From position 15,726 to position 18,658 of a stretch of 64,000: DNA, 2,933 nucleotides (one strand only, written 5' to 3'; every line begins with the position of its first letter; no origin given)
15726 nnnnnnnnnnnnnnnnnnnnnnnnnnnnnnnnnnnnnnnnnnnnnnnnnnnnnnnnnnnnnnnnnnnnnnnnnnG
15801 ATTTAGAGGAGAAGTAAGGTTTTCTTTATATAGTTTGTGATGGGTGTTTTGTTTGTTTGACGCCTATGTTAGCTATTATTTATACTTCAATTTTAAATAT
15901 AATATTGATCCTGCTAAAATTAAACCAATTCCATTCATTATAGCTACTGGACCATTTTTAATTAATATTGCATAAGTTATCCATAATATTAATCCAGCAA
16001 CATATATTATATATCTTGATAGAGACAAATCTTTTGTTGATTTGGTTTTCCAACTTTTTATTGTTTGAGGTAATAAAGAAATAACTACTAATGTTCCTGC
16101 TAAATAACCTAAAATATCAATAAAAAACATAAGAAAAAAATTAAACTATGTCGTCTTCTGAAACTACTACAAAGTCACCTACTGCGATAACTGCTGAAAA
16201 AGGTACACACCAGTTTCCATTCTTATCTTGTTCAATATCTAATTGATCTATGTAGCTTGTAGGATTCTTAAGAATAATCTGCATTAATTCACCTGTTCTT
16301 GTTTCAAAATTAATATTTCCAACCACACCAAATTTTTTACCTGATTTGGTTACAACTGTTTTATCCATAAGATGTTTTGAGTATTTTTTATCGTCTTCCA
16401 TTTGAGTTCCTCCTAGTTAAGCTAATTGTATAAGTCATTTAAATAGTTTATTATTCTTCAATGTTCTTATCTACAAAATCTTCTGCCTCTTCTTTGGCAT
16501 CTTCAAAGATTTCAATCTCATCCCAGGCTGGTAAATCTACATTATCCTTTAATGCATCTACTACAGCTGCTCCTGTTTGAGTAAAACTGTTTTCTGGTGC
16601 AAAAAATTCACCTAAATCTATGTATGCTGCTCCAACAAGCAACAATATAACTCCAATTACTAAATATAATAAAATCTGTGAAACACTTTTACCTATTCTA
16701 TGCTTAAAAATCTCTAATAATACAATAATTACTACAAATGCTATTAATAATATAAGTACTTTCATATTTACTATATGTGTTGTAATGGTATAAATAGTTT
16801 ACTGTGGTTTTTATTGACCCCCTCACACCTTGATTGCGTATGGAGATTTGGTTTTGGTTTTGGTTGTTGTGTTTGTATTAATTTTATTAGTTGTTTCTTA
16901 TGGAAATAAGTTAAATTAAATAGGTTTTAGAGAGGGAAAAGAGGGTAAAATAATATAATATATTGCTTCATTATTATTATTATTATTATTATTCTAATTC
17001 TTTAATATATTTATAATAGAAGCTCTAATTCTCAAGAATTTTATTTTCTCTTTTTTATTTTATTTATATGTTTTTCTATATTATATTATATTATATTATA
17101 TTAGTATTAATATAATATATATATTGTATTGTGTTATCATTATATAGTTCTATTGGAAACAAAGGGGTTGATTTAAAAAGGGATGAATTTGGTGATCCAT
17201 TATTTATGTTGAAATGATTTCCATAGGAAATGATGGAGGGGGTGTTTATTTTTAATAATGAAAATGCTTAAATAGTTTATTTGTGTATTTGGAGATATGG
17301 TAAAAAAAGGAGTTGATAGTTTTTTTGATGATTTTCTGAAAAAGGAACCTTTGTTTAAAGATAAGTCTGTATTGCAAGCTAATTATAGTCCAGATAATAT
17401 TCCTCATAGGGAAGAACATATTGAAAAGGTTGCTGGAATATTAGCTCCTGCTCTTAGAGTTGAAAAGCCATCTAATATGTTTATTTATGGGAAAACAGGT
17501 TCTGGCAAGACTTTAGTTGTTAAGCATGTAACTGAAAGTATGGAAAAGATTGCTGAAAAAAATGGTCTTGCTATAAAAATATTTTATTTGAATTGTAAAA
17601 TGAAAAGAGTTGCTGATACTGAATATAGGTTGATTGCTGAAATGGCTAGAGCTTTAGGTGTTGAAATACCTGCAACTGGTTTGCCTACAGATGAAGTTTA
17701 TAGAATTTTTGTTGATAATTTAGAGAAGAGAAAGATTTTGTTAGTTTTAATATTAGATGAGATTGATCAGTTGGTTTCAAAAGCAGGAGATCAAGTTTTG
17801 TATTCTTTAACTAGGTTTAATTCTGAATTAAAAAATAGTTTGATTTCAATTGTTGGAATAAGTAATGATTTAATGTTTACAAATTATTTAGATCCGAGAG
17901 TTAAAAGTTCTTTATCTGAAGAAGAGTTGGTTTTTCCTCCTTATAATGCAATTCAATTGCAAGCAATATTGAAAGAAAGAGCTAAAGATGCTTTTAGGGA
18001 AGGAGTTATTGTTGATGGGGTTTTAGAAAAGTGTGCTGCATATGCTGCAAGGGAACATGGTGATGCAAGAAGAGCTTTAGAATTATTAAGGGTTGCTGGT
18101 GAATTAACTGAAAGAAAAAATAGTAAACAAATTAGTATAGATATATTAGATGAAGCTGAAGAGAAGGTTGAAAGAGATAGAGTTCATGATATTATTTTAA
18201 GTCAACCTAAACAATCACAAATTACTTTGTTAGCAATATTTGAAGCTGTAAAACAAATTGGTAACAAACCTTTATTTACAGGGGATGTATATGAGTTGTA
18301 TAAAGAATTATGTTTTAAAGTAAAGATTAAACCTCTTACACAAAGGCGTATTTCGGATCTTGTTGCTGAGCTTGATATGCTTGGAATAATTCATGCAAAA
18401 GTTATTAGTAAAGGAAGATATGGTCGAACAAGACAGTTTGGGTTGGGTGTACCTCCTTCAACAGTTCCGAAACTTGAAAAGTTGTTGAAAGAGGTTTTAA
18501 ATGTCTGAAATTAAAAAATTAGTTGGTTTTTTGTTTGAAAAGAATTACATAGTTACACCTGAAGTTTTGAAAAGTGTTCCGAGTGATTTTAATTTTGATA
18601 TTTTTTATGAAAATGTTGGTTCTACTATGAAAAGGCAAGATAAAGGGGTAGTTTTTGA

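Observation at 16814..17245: Predicted oriC with inverted ORB/G-string elements flanking an AT-rich DUE next to orc1/cdc6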

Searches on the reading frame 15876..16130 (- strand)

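Call 4: search_protein_families(library=pfam, proteins=[window:15876-16130:-])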
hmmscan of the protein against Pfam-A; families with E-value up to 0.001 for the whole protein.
window:15876-16130:- (84 aa): 2 families
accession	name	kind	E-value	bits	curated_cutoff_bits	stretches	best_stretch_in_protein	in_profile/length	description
PF04193.19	PQ-loop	-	3.3e-11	43.2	22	1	4-58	2-56/61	PQ loop repeat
PF03083.21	MtN3_slv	-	9.2e-10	38.9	23.7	1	6-79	5-78/87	Sugar efflux transporter for intercellular exchange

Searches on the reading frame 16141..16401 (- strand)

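Call 4: search_protein_families(library=pfam, proteins=[window:16141-16401:-])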
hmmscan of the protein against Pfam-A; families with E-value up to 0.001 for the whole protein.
window:16141-16401:- (86 aa): 1 family
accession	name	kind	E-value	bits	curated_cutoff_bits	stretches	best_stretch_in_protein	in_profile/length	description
PF05239.21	PRC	-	2.3e-05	24.7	21.2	1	6-82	4-73/78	PRC-barrel domain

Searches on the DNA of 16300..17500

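Call 44: search_rna_families(source=window, start=16300, end=17500, threshold=evalue, max_evalue=1)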
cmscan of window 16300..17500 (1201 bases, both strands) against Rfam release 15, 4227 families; matches with E-value up to 1: 0.
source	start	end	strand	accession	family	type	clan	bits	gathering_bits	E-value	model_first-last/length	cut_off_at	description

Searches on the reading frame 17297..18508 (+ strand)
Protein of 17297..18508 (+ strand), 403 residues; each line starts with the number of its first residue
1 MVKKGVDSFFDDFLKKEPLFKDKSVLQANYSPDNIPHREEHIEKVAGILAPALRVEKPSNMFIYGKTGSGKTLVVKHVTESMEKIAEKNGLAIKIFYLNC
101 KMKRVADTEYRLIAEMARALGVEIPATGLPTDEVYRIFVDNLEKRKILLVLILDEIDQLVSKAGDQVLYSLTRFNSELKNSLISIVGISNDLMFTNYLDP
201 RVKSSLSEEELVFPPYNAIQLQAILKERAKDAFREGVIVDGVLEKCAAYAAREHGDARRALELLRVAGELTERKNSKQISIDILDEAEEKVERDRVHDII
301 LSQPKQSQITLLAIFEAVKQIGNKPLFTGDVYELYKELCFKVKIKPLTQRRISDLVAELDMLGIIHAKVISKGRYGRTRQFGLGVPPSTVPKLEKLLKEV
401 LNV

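Call 4: search_protein_families(library=pfam, proteins=[window:17297-18508:+])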
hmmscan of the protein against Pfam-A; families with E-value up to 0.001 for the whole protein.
window:17297-18508:+ (403 aa): 11 families
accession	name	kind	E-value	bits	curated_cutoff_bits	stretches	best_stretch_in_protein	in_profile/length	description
PF09079.17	Cdc6_C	-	6.3e-27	93.8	25.1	1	300-390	3-93/96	CDC6, C terminal winged helix domain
PF22703.2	Cdc6_lid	-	6e-22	77.7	27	1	223-288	2-67/68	Cdc6 AAA+ ATPase-type lid domain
PF13401.12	AAA_22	-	2.1e-10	41.4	27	1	58-179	5-112/130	AAA domain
PF05621.17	TniB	-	1e-08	35.3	22.4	1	52-190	29-164/189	Bacterial TniB protein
PF13191.12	AAA_16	-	1.2e-08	36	32.6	1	36-176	3-160/167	AAA ATPase domain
PF01637.24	ATPase_2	-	1.6e-07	31.9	33.2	1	38-196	4-162/225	ATPase domain predominantly from Archaea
PF05729.18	NACHT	-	9.9e-07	29.2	26.7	1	61-172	3-114/167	NACHT domain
PF00004.35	AAA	-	4.4e-06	27.6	21.2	1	61-191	1-110/131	ATPase family associated with various cellular activities (AAA)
PF24883.2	NPHP3_N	-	6.4e-05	23.6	24.8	0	58-106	22-66/164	Nephrocystin 3, N-terminal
PF00270.35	DEAD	-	0.00014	22.1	26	0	57-75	13-31/167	DEAD/DEAH box helicase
PF22606.2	Cdc6-ORC-like_ATPase_lid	-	0.0003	21.1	27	1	216-272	1-57/60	Cdc6/ORC-like, ATPase lid domain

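Call 10: find_related_loci(query=window:17297-18508:+, collection=genome_contigs, flank=6000)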
Query window:17297-18508:+ (403 aa) in genome_contigs; peptide patterns used: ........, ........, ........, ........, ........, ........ (x = any residue, [..] = any of these).
520 stretches matched a pattern; 264 encode a relative of the query (tblastn E <= 1e-3); the best 80 are kept; 80 distinct loci.
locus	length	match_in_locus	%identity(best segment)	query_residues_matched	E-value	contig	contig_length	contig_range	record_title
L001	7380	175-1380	77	2-403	0e+0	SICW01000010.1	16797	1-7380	MAG: Candidatus Woesearchaeota archaeon isolate Baikal-deep-G139 BACOMB-DPANN-C35, whole genome shotgun sequence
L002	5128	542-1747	77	2-403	0e+0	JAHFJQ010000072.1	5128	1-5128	MAG: archaeon isolate nzgw39 NODE_64979_length_5129_cov_2.639177, whole genome shotgun sequence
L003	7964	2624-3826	76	3-403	0e+0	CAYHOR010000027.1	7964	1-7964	MAG TPA_asm: Candidatus Woesearchaeota archaeon isolate ERP119705_co14_558 genome assembly, contig: NODE_14405_length_79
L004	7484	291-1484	76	6-403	0e+0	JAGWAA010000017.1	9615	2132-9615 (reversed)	Candidatus Woesearchaeota archaeon isolate RIFOXYA1_FULL_29_14 rifoxya1_full_scaffold_2346, whole genome shotgun sequenc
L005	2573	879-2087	76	1-403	0e+0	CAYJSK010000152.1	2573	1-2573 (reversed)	MAG TPA_asm: Candidatus Woesearchaeota archaeon isolate ERP125453_co1_324 genome assembly, contig: NODE_60998_length_257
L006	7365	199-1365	76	4-392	0e+0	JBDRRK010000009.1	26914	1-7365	MAG: archaeon isolate MEGAHIT-group-2.92 k141_1315004, whole genome shotgun sequence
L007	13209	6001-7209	76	1-403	0e+0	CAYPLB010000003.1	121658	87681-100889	MAG TPA_asm: Candidatus Woesearchaeota archaeon isolate SRP077602_co5_420 genome assembly, contig: NODE_430_length_12165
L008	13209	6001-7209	76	1-403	0e+0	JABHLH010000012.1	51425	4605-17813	MAG: archaeon isolate SI037S2_bin4 k141_1186362, whole genome shotgun sequence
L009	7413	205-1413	70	1-403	0e+0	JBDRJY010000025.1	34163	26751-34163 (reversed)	MAG: archaeon isolate MEGAHIT-group-1.682 k141_6895968, whole genome shotgun sequence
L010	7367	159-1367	69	1-403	0e+0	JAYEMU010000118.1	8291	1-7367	MAG: Nanoarchaeota archaeon isolate MAG073 MAG073_118, whole genome shotgun sequence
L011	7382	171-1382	68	1-403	0e+0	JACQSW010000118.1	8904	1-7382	MAG: Candidatus Woesearchaeota archaeon isolate NC_groundwater_1395_Ag_S-0.2um_39_41 S_p2_S4_coassembly_k141_3084166, wh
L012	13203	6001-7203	67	1-403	0e+0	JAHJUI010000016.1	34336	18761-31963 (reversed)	MAG: Nanoarchaeota archaeon isolate OS_PC_MetaG.mb.99 OS_PC_MetaG.mb.99_k141_332077, whole genome shotgun sequence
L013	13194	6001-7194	66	1-399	0e+0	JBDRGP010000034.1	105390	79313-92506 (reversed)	MAG: Candidatus Woesearchaeota archaeon isolate MEGAHIT-group-1.443 k141_2407210, whole genome shotgun sequence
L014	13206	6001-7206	67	2-403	0e+0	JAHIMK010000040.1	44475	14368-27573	MAG: Nanoarchaeota archaeon isolate KR13_N2.mb.68 KR13_N2.mb.68_k141_189065, whole genome shotgun sequence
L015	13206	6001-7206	65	1-403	0e+0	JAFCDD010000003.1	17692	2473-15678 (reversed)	Candidatus Woesearchaeota archaeon isolate Meg19_1012_Bin_325 Meg19_1012_Bin_325_scaffold_8159, whole genome shotgun seq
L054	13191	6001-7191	61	9-403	1e-171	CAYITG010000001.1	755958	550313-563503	MAG TPA_asm: Candidatus Woesearchaeota archaeon isolate ERP119705_co4_441 genome assembly, contig: NODE_2_length_755958_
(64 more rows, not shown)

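Call 30: find_encoding_contigs(protein=window:17297-18508:+, flank=1000, max_places=6)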
Protein window:17297-18508:+ (403 aa): 18 contigs read that carry it; 6 places shown.
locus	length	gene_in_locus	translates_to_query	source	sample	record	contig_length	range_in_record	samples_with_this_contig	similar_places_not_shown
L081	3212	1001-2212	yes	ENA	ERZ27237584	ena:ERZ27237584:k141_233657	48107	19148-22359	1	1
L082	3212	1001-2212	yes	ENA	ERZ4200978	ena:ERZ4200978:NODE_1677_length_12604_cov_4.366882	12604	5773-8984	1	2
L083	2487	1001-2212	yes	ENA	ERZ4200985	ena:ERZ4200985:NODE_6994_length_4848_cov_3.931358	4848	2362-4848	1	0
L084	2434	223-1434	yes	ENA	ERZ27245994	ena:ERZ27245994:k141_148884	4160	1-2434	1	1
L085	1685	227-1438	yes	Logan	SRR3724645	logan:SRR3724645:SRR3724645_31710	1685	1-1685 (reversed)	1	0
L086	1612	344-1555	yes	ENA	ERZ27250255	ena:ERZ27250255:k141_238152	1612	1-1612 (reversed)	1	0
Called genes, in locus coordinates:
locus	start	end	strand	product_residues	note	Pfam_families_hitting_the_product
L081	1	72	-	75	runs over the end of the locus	-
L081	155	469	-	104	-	-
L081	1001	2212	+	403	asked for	PF01637:ATPase_2, PF05621:TniB, PF13191:AAA_16 (weak), PF00004:AAA (weak), PF05729:NACHT (weak), PF13401:AAA_22, PF22703:Cdc6_lid, PF09079:WHD_Cdc6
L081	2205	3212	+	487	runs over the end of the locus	PF01336:tRNA_anti-codon (weak), PF00149:Metallophos, PF04042:DNA_pol_E_B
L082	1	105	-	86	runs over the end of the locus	PF05239:PRC (faint)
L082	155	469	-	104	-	-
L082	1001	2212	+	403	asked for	PF01637:ATPase_2, PF05621:TniB, PF13191:AAA_16 (weak), PF00004:AAA (weak), PF05729:NACHT (weak), PF13401:AAA_22, PF22703:Cdc6_lid, PF09079:WHD_Cdc6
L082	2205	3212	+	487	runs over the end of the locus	PF01336:tRNA_anti-codon (weak), PF00149:Metallophos, PF04042:DNA_pol_E_B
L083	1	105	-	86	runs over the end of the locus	PF05239:PRC (faint)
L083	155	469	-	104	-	-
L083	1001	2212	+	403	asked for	PF01637:ATPase_2, PF05621:TniB, PF13191:AAA_16 (weak), PF00004:AAA (weak), PF05729:NACHT (weak), PF13401:AAA_22, PF22703:Cdc6_lid, PF09079:WHD_Cdc6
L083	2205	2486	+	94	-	?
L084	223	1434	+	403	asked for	PF01637:ATPase_2, PF05621:TniB, PF13191:AAA_16 (weak), PF00004:AAA (weak), PF05729:NACHT (weak), PF13401:AAA_22, PF22703:Cdc6_lid, PF09079:WHD_Cdc6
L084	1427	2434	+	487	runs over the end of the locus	PF01336:tRNA_anti-codon (weak), PF00149:Metallophos, PF04042:DNA_pol_E_B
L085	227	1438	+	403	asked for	PF01637:ATPase_2, PF05621:TniB, PF13191:AAA_16 (weak), PF00004:AAA (weak), PF05729:NACHT (weak), PF13401:AAA_22, PF22703:Cdc6_lid, PF09079:WHD_Cdc6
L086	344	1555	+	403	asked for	PF01637:ATPase_2, PF05621:TniB, PF13191:AAA_16 (weak), PF00004:AAA (weak), PF05729:NACHT (weak), PF13401:AAA_22, PF22703:Cdc6_lid, PF09079:WHD_Cdc6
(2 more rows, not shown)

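Call 47: search_solved_structures(query=window:17297-18508:+, max_evalue=0.001, show_alignments=1)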
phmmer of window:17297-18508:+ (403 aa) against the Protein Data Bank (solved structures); distinct sequences matched with E-value up to 0.001: 23.
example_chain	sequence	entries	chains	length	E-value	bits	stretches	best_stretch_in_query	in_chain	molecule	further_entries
2qby_A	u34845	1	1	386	4.1e-107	361.7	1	19-389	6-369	Cell division control protein 6 homolog 1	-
2v1u_A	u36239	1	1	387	4.7e-99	335.2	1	18-385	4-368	CELL DIVISION CONTROL PROTEIN 6 HOMOLOG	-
2qby_B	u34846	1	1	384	7e-45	156.9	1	34-384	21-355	Cell division control protein 6 homolog 3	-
8s0e_G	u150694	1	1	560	8.6e-29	104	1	27-288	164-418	Cell division control protein 6 homolog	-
8rwv_F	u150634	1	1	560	8.6e-29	104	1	27-288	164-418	Cell division control protein 6 homolog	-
1fnn_A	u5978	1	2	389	5.1e-28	101.4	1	21-401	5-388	CELL DIVISION CONTROL PROTEIN 6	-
1w5s_A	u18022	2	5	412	4.3e-25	91.8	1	17-384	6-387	ORIGIN RECOGNITION COMPLEX SUBUNIT 2 ORC2 | ORC2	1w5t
7jgr_G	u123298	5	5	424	2e-20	76.4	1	31-298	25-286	Cell division control protein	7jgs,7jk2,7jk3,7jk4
4xgc_A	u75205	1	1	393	5e-16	62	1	23-334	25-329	Origin recognition complex subunit 1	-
7jgr_A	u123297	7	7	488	9.5e-16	61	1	23-334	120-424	Origin recognition complex subunit 1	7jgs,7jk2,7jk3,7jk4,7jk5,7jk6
5uj7_A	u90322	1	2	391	8.7e-14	54.6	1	26-295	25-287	Origin recognition complex subunit 1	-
7jpo_A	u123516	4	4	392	8.8e-14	54.6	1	26-295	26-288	Origin recognition complex subunit 1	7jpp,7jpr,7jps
5ujm_A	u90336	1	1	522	2.8e-13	52.9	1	26-295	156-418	Origin recognition complex subunit 1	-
7ctf_A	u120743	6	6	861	5.7e-13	51.9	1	26-294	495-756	Origin recognition complex subunit 1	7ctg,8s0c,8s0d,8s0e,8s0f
8rwv_A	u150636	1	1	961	7e-13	51.6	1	26-292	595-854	Origin recognition complex subunit 1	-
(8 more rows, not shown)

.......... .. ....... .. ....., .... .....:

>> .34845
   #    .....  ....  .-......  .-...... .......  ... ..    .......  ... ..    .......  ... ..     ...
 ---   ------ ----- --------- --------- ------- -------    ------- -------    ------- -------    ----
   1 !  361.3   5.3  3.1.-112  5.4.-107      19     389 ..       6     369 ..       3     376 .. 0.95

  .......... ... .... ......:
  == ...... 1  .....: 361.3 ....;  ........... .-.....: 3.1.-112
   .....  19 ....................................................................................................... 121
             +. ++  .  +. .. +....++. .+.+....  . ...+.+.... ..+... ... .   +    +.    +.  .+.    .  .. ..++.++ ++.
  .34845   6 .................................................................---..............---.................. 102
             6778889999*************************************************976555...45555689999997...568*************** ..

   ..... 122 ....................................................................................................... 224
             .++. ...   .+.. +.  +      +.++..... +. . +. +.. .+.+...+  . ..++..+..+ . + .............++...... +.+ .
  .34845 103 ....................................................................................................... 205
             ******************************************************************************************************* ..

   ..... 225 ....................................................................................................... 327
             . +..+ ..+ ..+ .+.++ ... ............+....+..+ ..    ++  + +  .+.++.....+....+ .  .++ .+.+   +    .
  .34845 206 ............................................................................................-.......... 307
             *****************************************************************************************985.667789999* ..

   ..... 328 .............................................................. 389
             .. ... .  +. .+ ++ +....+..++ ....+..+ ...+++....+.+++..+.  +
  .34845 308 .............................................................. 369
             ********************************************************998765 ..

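Call 64: search_protein_families(library=pfam, proteins=[L012:8851-12426:+, L054:1643-2260:-], max_evalue=0.001)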
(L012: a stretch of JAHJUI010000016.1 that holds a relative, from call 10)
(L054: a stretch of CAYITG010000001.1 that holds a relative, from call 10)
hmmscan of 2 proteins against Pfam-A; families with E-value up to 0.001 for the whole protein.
L012:8851-12426:+ (1191 aa): 3 families
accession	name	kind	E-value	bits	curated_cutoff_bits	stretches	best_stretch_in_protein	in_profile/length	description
PF24846.1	PolC_DP2_cat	-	3e-122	407.7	24.3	1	767-1065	6-299/299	DNA polymerase II large subunit DP2, catalytic domain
PF24844.1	PolC_DP2_central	-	2.5e-118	395.7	24.3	1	308-716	2-371/372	DNA polymerase II large subunit DP2, central domain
PF03833.19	PolC_DP2_N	-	5.1e-89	298.5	24.3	1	9-292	1-270/271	DNA polymerase II large subunit DP2, N-terminal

L054:1643-2260:- (205 aa): 1 family
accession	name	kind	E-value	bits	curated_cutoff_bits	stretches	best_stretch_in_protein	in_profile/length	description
PF04545.22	Sigma70_r4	-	0.00021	21.2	24.1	0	107-151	1-40/50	Sigma-70, region 4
